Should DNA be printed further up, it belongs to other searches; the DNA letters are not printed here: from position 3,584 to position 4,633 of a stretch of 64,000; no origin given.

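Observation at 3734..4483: Protein built from a K/E-rich coiled coil plus three tandem excisionase/MerR-type HTH domains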

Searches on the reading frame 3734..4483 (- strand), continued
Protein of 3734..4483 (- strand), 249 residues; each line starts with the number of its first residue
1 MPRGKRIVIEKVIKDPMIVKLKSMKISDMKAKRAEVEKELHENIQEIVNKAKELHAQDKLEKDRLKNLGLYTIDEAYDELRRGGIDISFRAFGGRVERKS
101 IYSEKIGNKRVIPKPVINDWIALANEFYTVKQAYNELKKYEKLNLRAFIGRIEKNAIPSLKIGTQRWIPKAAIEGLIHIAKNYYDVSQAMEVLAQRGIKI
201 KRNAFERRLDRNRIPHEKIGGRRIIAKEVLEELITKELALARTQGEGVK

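Call 29: search_protein_families(library=pfam, proteins=[L076:1453-2598:-, L076:2639-4321:-, L076:4357-5430:-, L076:5498-6307:-, L076:6598-7893:+, L076:7992-8738:+, L076:8792-11176:+, L076:11230-11688:+, L076:11689-12036:+, L076:11808-13064:+], max_evalue=0.001)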
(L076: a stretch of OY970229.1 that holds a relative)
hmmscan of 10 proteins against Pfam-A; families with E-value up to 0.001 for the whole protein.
L076:1453-2598:- (381 aa): 2 families
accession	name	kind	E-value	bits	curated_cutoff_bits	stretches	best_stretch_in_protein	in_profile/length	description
PF13646.12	HEAT_2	-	7.4e-08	33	27.7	1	7-58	32-84/88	HEAT repeats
PF02985.28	HEAT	-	0.0001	22.6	23.5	0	8-33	2-27/31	HEAT repeat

L076:2639-4321:- (560 aa): 0 families

L076:4357-5430:- (357 aa): 1 family
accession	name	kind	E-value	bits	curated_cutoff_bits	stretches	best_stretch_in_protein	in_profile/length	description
PF00266.25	Aminotran_5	-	5.9e-20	72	21.5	1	20-323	29-339/371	Aminotransferase class-V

L076:5498-6307:- (269 aa): 0 families

L076:6598-7893:+ (431 aa): 0 families

L076:7992-8738:+ (248 aa): 1 family
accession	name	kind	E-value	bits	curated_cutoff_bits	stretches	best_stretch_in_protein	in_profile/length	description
PF12728.13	HTH_17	-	7.2e-09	36.2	27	0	204-239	13-48/51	Helix-turn-helix domain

L076:8792-11176:+ (794 aa): 4 families
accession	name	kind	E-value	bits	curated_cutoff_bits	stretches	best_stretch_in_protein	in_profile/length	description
PF00136.26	DNA_pol_B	-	2.4e-61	208.3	23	1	373-773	13-452/453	DNA polymerase family B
PF03104.25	DNA_pol_B_exo1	-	3.9e-26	92.4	23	1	109-301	4-242/242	DNA polymerase family B, exonuclease domain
PF10108.15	DNA_pol_B_exo2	-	2.2e-12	47.6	24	1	203-338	35-163/213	Predicted 3'-5' exonuclease related to the exonuclease domain of PolB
PF13482.12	RNase_H_2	-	0.00068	20.1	22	0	158-323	3-132/165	RNase_H superfamily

L076:11230-11688:+ (152 aa): 0 families

L076:11689-12036:+ (115 aa): 0 families

L076:11808-13064:+ (418 aa): 1 family
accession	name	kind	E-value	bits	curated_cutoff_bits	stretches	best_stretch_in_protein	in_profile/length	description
PF21238.2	Pus10_C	-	4e-53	180.8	27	1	174-410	1-232/232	Pus10, C-terminal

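Call 32: fold_search(model_id=the predicted structure, library=pdb)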
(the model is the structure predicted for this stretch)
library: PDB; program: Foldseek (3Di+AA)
matches with E <= 10: 438; with E <= 0.001: 0
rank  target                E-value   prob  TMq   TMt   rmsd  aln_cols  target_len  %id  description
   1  8b9x_B                5.2e-03  0.38  0.15  0.15  16.4       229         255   13  Chimeric protein of human UFM1 E3 ligase, UFL1, and DDRGK1 (released 2023-10-25)
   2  8b9x_A                7.3e-03  0.33  0.15  0.15  16.4       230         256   13  Chimeric protein of human UFM1 E3 ligase, UFL1, and DDRGK1 (released 2023-10-25)
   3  4p0z                  1.5e-02  0.94  0.21  0.38  11.3       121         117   21  Structure of the double stranded DNA binding type IV secretion protein TraN from Enterococcus (released 2014-07-30)
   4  4p0y_A                2.4e-02  0.91  0.21  0.39  11.3       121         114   21  Structure of the double stranded DNA binding type IV secretion protein TraN from Enterococcus (released 2014-07-30)
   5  4pm3_B                2.6e-02  0.90  0.21  0.38  11.1       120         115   21  Structure of the double-stranded DNA binding type IV secretion protein TraN from Enterococcus (released 2014-07-30)
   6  4pm3_A                7.2e-02  0.77  0.20  0.39  11.3       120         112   20  Structure of the double-stranded DNA binding type IV secretion protein TraN from Enterococcus (released 2014-07-30)
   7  8qfc_B                1.0e-01  0.11  0.13  0.06  16.6       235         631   15  UFL1 E3 ligase bound 60S ribosome (released 2024-02-21)
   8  9gy4_E                1.1e-01  0.10  0.13  0.06  17.1       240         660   15  60S ribosomal subunit in complex with E3-UFM1 ligase and RQC machinery components NEMF and LTN1 (Composite map) (released 2025-05-14)
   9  2zhg_A                1.1e-01  0.82  0.24  0.43  11.0       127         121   14  Crystal structure of SoxR in complex with DNA (released 2008-03-25)
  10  3cuq_A                1.5e-01  0.20  0.13  0.15  15.2       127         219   16  Integrated structural and functional model of the human ESCRT-II complex (released 2008-11-04)
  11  8ohd_A                1.7e-01  0.09  0.14  0.07  16.9       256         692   16  60S ribosomal subunit bound to the E3-UFM1 complex - state 3 (native) (released 2024-02-21)
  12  2zhh                  2.4e-01  0.63  0.24  0.43  11.3       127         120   13  Crystal structure of SoxR (released 2008-03-25)
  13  4r4e_B                2.4e-01  0.54  0.17  0.43   8.1        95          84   14  Structure of GlnR-DNA complex (released 2015-03-04)
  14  2m3s_MODEL_1_A        2.4e-01  0.30  0.20  0.29  12.3       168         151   14  Calmodulin, i85l, f92e, h107i, l112r, a128t, m144r mutant (released 2013-07-24)
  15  6y94_MODEL_1_A        2.4e-01  0.21  0.16  0.24  13.5       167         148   12  Ca2+-bound Calmodulin mutant N53I (released 2020-04-29)
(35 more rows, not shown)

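Call 43: find_encoding_contigs(protein=P0001, flank=10000, max_places=2)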
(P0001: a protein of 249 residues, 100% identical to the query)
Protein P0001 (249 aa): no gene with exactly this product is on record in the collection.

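Call 44: find_related_loci(query=A1, collection=viral_contigs, flank=6000)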
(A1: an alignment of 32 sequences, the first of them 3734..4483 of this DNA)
Query A1 (249 aa) in viral_contigs; peptide patterns used: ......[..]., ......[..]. (x = any residue, [..] = any of these).
26 stretches matched a pattern, but none encodes a relative of the query by tblastn (E <= 1e-3).

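Call 46: list_cluster_members(proteins=[P0123, P0125, P0127, P0128, P0130, P0131, P0132, P0133, P0134, P0137])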
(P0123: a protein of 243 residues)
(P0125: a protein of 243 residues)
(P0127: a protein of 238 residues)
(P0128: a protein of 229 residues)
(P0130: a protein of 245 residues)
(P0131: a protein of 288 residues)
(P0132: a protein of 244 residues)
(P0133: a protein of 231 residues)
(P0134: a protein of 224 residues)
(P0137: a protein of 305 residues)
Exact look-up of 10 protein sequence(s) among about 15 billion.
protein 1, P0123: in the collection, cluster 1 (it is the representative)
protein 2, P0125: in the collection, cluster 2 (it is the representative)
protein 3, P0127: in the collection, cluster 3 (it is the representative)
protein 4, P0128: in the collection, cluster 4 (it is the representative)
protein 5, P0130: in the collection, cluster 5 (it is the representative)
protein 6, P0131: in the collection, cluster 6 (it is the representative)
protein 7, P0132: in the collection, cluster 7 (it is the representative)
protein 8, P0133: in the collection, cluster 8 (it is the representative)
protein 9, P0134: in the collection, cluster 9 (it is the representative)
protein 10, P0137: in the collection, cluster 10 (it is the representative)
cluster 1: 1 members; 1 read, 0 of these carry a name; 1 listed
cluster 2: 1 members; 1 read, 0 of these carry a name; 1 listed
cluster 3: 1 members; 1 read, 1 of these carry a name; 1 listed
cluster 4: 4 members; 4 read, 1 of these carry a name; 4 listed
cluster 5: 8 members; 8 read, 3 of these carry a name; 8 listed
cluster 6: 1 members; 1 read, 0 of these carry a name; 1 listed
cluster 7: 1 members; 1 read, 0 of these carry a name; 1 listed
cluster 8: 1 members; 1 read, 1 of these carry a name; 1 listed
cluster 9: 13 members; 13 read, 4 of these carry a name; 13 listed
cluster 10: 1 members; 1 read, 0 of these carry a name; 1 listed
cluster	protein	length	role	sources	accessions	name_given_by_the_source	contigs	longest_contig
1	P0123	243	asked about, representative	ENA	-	-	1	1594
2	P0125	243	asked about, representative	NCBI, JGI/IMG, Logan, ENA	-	-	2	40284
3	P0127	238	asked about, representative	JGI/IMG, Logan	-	hypothetical protein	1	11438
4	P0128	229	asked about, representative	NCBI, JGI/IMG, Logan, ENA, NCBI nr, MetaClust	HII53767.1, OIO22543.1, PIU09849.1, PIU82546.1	hypothetical protein COT30_02300 [Candidatus Micrarchaeota archaeon ... | MAG: hypothetical protein AUJ13_04515 [Candidatus Micrarchaeota archaeon CG1_02_49_24] | \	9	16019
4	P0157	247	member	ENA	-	-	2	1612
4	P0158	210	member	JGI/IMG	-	-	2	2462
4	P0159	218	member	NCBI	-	-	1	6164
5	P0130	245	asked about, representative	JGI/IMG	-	hypothetical protein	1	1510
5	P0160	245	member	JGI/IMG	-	hypothetical protein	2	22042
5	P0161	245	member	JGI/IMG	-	hypothetical protein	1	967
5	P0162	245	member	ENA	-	-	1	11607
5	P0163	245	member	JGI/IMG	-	-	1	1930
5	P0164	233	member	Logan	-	-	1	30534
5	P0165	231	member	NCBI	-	-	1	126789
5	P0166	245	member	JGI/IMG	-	-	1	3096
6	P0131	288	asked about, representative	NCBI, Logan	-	-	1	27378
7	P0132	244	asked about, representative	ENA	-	-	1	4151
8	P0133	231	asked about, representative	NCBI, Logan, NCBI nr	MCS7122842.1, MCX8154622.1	MAG: hypothetical protein NZ908_02725 [Candidatus Micrarchaeota archaeon] | hypothetical protein [Candidatus Micrarchaeota archaeon]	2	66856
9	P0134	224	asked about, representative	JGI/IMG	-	hypothetical protein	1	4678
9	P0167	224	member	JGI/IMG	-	hypothetical protein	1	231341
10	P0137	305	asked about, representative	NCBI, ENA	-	-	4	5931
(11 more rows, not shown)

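Call 47: find_encoding_contigs(protein=P0131, flank=6000, max_places=1)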
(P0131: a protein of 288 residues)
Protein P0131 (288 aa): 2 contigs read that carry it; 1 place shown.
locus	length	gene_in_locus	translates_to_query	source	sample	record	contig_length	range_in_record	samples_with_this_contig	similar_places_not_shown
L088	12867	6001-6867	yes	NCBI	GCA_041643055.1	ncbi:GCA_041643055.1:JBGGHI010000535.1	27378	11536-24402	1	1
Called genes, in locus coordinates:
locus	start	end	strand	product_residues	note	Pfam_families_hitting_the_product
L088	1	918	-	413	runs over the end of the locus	PF00578:AhpC-TSA, PF08534:Redoxin, PF13905:Thioredoxin_8, PF17991:Thioredoxin_10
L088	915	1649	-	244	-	PF02683:DsbD_TM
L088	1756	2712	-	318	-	PF01087:GalP_UDP_transf, PF16285:DUF4931_N (faint), PF01230:HIT (faint), PF16268:DUF4921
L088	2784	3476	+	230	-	PF09335:VTT_dom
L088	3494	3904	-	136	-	PF01850:PIN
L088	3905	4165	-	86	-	-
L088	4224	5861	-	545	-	PF01935:DUF87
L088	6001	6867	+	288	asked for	-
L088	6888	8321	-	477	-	PF00493:MCM (faint), PF05496:RuvB_N (faint), PF20030:bpMoxR (faint), PF00158:Sigma54_activat (faint), PF01078:Mg_chelatase, PF00004:AAA (faint), PF07728:AAA_5 (faint)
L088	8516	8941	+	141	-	-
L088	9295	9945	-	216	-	-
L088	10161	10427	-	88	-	-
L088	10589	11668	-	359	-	PF00571:CBS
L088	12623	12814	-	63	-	-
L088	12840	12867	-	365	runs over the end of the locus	-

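Call 48: find_encoding_contigs(protein=P0133, flank=6000, max_places=1)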
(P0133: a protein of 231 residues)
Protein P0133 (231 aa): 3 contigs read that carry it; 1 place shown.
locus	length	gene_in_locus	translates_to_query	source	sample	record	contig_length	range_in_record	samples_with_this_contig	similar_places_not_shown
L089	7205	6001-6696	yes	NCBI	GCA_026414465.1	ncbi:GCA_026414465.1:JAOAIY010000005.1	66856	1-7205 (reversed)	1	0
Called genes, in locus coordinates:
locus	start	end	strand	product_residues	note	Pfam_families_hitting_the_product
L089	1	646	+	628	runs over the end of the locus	-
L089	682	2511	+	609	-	PF02518:HATPase_c, PF00204:DNA_gyraseB, PF01751:Toprim, PF00986:DNA_gyraseB_C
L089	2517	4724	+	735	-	PF00521:DNA_topoisoIV, PF03989:DNA_gyraseA_C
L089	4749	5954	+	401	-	-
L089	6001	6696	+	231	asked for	-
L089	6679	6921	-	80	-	-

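Call 49: find_encoding_contigs(protein=P0167, flank=6000, max_places=1)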
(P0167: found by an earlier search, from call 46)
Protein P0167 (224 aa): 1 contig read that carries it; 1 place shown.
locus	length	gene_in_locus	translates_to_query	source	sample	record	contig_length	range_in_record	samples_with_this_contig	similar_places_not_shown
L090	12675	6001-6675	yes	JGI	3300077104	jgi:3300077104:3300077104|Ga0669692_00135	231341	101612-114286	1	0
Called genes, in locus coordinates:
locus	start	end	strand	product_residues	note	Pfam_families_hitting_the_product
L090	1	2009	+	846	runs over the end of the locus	PF05124:S_layer_C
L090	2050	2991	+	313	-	PF13477:Glyco_trans_4_2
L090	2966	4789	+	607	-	-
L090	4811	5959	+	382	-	-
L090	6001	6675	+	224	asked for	-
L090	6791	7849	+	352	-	PF03463:eRF1_1, PF18854:baeRF_family10, PF03464:eRF1_2, PF18859:acVLRF1, PF03465:eRF1_3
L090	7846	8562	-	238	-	PF04414:tRNA_deacylase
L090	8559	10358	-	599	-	PF00753:Lactamase_B, PF23023:Anti-Pycsar_Apyc1 (weak), PF12706:Lactamase_B_2, PF16661:Lactamase_B_6, PF10996:Beta-Casp, PF07521:RMMBL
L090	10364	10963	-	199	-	PF00318:Ribosomal_S2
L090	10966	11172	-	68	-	PF01194:RNA_pol_N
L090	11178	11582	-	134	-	PF00380:Ribosomal_S9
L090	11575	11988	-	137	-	PF00572:Ribosomal_L13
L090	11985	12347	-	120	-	-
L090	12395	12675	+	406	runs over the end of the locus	PF00919:UPF0004, PF04055:Radical_SAM, PF01938:TRAM (weak)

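Call 50: find_encoding_contigs(protein=P0165, flank=6000, max_places=1)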
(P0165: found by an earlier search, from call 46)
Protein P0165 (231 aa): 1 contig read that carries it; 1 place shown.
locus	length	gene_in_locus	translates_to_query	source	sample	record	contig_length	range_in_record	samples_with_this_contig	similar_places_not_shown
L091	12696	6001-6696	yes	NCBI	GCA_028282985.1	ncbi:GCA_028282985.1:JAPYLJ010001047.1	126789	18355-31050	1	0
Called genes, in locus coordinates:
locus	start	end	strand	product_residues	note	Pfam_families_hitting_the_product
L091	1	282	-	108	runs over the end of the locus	PF01253:SUI1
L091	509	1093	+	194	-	PF08551:DUF1751 (weak), PF01694:Rhomboid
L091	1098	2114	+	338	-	PF26356:Pelota_N, PF03465:eRF1_3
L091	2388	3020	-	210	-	PF06941:NT5C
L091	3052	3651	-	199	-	-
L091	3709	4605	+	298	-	PF04104:DNA_primase_lrg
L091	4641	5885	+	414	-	PF02403:Seryl_tRNA_N, PF00587:tRNA-synt_2b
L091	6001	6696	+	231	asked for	PF12728:HTH_17 (faint)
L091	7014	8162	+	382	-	PF13439:Glyco_transf_4, PF13579:Glyco_trans_4_4 (weak), PF00534:Glycos_transf_1, PF13692:Glyco_trans_1_4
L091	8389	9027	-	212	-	-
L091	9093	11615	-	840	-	-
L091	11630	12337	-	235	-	PF23204:KIF21A_2nd (weak)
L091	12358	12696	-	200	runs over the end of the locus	-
